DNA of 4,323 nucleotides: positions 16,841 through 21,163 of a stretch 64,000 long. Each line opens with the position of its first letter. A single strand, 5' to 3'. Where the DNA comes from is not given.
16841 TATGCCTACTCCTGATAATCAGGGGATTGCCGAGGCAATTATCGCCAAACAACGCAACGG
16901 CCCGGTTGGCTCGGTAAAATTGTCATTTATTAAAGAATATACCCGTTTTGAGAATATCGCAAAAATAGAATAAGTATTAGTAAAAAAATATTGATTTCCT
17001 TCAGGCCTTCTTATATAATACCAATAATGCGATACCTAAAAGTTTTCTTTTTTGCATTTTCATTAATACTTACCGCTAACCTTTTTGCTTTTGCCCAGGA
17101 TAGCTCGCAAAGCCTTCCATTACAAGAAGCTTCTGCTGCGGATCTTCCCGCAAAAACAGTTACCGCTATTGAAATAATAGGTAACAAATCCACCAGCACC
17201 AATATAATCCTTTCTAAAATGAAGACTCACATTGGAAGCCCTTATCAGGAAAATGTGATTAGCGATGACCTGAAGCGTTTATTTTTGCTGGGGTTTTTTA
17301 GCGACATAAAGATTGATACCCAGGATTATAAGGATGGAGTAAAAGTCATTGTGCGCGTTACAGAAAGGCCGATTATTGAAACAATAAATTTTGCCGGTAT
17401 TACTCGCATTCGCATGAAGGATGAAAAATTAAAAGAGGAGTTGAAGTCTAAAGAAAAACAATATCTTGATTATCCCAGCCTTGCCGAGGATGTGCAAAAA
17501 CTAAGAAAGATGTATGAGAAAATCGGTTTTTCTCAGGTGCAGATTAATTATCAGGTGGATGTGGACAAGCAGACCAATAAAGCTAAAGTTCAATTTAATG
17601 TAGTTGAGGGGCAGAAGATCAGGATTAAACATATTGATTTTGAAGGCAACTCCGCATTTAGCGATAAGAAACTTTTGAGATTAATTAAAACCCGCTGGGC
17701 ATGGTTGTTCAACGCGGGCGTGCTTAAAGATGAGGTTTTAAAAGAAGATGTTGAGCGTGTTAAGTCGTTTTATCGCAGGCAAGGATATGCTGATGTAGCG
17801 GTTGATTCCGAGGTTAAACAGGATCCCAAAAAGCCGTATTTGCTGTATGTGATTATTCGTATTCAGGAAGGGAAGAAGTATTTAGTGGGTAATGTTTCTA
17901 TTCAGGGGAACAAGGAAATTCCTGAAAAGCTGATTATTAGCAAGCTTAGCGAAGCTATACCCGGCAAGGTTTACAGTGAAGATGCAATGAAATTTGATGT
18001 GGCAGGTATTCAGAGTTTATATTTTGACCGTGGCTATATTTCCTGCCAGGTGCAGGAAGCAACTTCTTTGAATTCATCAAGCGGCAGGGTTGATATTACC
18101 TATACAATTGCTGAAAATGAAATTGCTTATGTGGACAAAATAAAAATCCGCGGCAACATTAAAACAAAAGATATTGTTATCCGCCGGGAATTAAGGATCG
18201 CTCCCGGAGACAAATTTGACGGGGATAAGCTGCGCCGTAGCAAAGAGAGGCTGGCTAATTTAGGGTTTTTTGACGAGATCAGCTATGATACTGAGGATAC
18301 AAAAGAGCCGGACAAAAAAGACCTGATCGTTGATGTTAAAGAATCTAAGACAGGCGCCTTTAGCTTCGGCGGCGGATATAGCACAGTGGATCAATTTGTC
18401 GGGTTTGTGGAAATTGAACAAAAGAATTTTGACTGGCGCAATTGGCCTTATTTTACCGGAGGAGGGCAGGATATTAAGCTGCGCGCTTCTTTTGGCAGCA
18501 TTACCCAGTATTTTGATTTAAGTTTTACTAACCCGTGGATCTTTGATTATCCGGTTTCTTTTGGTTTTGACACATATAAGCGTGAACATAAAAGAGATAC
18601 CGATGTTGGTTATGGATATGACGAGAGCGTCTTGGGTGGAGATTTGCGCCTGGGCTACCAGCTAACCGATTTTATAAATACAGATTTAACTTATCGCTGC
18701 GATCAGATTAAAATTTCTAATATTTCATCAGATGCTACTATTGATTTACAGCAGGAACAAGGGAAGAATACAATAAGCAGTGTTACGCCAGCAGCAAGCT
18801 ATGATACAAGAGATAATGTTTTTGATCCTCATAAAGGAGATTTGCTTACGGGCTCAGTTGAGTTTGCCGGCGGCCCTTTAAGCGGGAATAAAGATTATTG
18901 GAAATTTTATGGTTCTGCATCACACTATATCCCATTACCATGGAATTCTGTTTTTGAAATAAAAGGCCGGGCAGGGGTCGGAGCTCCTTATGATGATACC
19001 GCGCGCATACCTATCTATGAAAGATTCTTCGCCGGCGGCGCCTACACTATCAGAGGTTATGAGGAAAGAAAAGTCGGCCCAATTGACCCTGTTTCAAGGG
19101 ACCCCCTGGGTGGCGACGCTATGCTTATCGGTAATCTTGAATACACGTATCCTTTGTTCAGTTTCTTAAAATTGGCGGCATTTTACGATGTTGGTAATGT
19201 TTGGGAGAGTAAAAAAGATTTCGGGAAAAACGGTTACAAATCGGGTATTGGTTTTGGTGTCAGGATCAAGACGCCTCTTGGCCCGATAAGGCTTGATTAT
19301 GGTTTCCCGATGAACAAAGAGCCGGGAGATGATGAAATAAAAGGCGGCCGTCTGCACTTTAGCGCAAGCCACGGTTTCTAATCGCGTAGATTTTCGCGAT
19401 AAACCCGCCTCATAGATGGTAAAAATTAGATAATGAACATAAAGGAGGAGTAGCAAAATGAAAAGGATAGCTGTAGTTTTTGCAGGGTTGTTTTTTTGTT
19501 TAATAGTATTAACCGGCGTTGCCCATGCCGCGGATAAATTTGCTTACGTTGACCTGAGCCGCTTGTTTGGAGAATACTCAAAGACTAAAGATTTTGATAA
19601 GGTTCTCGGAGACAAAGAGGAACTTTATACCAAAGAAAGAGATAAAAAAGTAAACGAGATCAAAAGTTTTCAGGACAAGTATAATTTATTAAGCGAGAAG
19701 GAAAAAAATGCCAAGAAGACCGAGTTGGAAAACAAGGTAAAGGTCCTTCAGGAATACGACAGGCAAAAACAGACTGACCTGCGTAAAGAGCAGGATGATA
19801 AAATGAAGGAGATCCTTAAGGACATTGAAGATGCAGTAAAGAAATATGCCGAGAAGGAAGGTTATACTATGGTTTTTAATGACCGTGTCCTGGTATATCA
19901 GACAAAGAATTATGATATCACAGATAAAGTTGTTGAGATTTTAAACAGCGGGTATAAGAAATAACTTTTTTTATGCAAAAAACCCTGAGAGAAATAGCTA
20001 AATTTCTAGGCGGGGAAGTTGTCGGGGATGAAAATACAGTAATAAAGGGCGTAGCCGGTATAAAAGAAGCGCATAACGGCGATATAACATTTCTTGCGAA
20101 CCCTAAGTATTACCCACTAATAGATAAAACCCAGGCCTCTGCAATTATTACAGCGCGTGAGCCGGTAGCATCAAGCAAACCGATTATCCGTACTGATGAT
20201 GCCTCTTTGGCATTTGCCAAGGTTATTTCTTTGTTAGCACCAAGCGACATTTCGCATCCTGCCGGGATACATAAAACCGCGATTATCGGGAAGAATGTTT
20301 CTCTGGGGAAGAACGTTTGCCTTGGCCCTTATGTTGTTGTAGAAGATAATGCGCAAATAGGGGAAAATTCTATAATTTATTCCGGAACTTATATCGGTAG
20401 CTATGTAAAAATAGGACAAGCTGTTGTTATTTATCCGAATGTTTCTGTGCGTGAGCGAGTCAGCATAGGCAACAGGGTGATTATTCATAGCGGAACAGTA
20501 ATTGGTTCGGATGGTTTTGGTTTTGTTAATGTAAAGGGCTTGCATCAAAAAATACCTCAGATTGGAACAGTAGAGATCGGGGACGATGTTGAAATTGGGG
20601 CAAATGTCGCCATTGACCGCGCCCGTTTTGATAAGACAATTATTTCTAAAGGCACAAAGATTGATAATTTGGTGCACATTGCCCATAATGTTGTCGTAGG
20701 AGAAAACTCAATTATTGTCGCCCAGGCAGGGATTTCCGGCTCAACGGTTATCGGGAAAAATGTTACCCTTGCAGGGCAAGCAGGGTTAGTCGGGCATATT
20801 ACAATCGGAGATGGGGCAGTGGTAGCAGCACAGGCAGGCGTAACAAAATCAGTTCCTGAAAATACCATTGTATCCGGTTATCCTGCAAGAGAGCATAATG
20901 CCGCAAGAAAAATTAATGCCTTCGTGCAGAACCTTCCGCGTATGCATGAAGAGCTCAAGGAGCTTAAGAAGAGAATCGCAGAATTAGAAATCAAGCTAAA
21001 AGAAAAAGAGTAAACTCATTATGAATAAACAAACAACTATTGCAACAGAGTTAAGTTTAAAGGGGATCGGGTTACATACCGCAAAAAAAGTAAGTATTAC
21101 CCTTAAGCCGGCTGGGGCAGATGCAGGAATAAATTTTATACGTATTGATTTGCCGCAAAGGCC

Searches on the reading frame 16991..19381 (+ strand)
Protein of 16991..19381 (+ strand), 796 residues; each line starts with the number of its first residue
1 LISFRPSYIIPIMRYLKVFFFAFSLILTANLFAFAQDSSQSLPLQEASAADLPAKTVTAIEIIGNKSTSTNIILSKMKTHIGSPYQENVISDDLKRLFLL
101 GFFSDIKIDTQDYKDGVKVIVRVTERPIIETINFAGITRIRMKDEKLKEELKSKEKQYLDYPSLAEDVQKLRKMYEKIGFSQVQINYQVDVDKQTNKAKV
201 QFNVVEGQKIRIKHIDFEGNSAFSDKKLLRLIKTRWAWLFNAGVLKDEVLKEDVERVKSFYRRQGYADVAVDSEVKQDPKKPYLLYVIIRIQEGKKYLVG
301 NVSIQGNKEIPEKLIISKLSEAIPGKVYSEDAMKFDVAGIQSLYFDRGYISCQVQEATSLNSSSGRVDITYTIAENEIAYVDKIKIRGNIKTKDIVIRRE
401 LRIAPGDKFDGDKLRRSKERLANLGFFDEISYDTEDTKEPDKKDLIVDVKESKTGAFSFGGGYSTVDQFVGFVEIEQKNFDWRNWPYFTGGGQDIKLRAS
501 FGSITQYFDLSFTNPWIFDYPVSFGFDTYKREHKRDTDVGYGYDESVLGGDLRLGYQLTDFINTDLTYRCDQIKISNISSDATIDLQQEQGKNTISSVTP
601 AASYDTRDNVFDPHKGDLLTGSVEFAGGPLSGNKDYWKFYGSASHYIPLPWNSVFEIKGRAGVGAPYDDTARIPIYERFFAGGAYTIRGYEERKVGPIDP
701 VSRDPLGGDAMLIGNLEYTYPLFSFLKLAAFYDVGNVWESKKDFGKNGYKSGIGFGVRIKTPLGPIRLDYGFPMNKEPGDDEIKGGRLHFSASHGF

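Call 54: search_protein_families(library=pfam, proteins=[window:16991-19381:+], max_evalue=0.001)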
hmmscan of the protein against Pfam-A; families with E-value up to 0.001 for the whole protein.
window:16991-19381:+ (796 aa): 4 families
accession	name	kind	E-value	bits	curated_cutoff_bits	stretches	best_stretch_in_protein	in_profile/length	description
PF01103.29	Omp85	-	1.1e-72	245.8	24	1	488-796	2-325/325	Omp85 superfamily domain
PF07244.20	POTRA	-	3e-66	220.6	21.3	5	380-451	2-78/79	Surface antigen variable number repeat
PF08479.16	POTRA_2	-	6.7e-07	29.5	24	0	301-370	5-72/76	POTRA domain, ShlB-type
PF08478.15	POTRA_1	-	0.00017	22.3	23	0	382-421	4-43/69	POTRA domain, FtsQ-type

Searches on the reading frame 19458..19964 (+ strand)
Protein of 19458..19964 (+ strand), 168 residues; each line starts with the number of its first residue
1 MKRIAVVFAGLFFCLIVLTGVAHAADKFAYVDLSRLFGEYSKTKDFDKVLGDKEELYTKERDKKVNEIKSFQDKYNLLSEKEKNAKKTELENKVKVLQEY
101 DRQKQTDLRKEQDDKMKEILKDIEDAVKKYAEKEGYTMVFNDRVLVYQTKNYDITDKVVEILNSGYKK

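Call 54: search_protein_families(library=pfam, proteins=[window:19458-19964:+], max_evalue=0.001)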
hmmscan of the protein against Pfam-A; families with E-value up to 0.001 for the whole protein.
window:19458-19964:+ (168 aa): 1 family
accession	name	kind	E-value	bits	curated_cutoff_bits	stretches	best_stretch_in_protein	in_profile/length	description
PF03938.19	OmpH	-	1.1e-26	94.2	32.4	1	27-162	1-141/141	Outer membrane protein (OmpH-like)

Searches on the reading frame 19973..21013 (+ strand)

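Call 54: search_protein_families(library=pfam, proteins=[window:19973-21013:+], max_evalue=0.001)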
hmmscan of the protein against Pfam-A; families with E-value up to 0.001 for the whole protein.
window:19973-21013:+ (346 aa): 6 families
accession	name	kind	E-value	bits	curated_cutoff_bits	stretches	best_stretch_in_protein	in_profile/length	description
PF00132.30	Hexapep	-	2.1e-33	113.1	27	4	108-142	1-35/36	Bacterial transferase hexapeptide (six repeats)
PF04613.19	LpxD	-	3.1e-18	65.8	30.8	1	22-86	2-69/70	UDP-3-O-[3-hydroxymyristoyl] glucosamine N-acyltransferase, LpxD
PF25084.1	LbH_EIF2B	-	1.3e-12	48.1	54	2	93-179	18-101/105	EIF2B subunit epsilon LbH domain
PF25087.1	GMPPB_C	-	1.9e-09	37.6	39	1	101-133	9-41/110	GMPPB C-terminal domain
PF14602.12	Hexapep_2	-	5.5e-08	32.8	27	0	121-154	2-33/34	Hexapeptide repeat of succinyl-transferase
PF21711.3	DCTN5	-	7.4e-06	26.2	40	0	216-305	70-151/182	Dynactin subunit 5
